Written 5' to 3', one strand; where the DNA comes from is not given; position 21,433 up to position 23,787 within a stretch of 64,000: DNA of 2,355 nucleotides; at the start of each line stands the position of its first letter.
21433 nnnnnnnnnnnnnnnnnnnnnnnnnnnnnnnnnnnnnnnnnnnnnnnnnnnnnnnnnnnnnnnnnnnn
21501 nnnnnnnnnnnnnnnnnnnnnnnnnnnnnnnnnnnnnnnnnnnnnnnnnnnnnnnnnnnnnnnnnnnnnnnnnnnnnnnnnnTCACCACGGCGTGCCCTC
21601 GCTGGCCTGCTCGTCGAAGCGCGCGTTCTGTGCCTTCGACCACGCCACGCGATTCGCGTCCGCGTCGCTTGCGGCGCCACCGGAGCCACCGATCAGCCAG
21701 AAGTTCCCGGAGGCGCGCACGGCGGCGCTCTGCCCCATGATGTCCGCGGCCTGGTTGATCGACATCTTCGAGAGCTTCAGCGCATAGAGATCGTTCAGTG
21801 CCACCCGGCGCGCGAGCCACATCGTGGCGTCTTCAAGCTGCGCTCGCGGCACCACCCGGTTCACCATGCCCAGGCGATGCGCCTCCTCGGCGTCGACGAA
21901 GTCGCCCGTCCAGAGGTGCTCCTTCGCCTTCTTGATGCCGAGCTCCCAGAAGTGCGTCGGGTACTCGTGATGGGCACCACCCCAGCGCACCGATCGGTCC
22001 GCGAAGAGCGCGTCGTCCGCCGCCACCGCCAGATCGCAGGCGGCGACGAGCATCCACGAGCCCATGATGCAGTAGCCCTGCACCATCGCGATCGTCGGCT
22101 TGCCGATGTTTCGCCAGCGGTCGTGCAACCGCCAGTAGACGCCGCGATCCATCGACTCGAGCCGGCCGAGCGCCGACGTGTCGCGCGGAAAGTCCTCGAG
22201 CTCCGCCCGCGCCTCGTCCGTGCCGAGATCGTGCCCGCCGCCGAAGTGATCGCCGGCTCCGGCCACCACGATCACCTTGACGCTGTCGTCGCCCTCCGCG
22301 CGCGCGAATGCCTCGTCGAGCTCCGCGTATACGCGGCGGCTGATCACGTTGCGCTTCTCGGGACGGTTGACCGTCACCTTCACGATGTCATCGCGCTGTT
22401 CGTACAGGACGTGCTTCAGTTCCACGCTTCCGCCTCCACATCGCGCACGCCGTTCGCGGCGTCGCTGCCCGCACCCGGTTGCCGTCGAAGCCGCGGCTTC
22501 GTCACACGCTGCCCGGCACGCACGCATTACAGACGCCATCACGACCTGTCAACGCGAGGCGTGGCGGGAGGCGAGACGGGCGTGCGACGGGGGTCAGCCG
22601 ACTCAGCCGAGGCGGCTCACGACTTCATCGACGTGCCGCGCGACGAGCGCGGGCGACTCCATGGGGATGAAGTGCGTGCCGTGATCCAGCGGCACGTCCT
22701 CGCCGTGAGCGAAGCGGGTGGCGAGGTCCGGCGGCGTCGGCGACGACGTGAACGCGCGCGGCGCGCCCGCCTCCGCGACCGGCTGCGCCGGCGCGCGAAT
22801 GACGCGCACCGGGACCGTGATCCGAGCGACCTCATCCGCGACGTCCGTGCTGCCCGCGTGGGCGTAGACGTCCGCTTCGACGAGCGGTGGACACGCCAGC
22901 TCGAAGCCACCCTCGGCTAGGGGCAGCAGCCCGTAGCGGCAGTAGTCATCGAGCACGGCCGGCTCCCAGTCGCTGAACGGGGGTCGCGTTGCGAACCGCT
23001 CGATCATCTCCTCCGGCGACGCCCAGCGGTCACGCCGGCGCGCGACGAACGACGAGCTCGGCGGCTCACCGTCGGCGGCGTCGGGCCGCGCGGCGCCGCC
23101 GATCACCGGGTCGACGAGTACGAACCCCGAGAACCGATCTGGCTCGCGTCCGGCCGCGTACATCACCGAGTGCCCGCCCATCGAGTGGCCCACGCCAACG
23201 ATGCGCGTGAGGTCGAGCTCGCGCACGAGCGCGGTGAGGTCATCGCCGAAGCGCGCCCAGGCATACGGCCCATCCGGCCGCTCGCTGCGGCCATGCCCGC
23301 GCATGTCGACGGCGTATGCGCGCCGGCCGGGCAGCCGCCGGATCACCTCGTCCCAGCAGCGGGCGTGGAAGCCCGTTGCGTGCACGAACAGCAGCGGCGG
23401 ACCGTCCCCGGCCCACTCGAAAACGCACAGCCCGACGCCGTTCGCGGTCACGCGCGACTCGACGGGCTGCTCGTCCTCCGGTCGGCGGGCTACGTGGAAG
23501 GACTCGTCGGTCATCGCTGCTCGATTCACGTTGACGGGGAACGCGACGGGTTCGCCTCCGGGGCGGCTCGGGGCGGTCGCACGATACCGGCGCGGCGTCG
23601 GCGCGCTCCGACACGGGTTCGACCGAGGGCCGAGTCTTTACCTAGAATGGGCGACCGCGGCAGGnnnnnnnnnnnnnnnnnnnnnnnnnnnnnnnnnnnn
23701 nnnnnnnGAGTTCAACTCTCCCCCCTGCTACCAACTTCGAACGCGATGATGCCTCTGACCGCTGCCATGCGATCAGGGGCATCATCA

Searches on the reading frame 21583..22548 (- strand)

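Call 69: search_protein_families(library=pfam, proteins=[window:21583-22548:-], max_evalue=0.000001)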
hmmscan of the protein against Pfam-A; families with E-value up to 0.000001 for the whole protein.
window:21583-22548:- (321 aa): 2 families
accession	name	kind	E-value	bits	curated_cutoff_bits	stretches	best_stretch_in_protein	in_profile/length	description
PF00378.25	ECH_1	-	2.9e-34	119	27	1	52-271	3-211/251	Enoyl-CoA hydratase/isomerase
PF16113.10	ECH_2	-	1.1e-10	42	27.2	1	57-248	3-187/335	Enoyl-CoA hydratase/isomerase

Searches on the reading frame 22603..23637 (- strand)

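Call 69: search_protein_families(library=pfam, proteins=[window:22603-23637:-], max_evalue=0.000001)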
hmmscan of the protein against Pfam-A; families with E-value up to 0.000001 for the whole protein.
window:22603-23637:- (344 aa): 3 families
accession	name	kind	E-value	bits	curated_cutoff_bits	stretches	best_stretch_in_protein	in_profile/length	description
PF12697.13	Abhydrolase_6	-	6.7e-22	79.7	26.3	1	82-334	1-216/217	Alpha/beta hydrolase family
PF00561.26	Abhydrolase_1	-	3.3e-17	63.4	25.8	1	80-179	1-103/245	alpha/beta hydrolase fold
PF12146.15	Hydrolase_4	-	2.7e-14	53.5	27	1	83-184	8-116/239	Serine aminopeptidase, S33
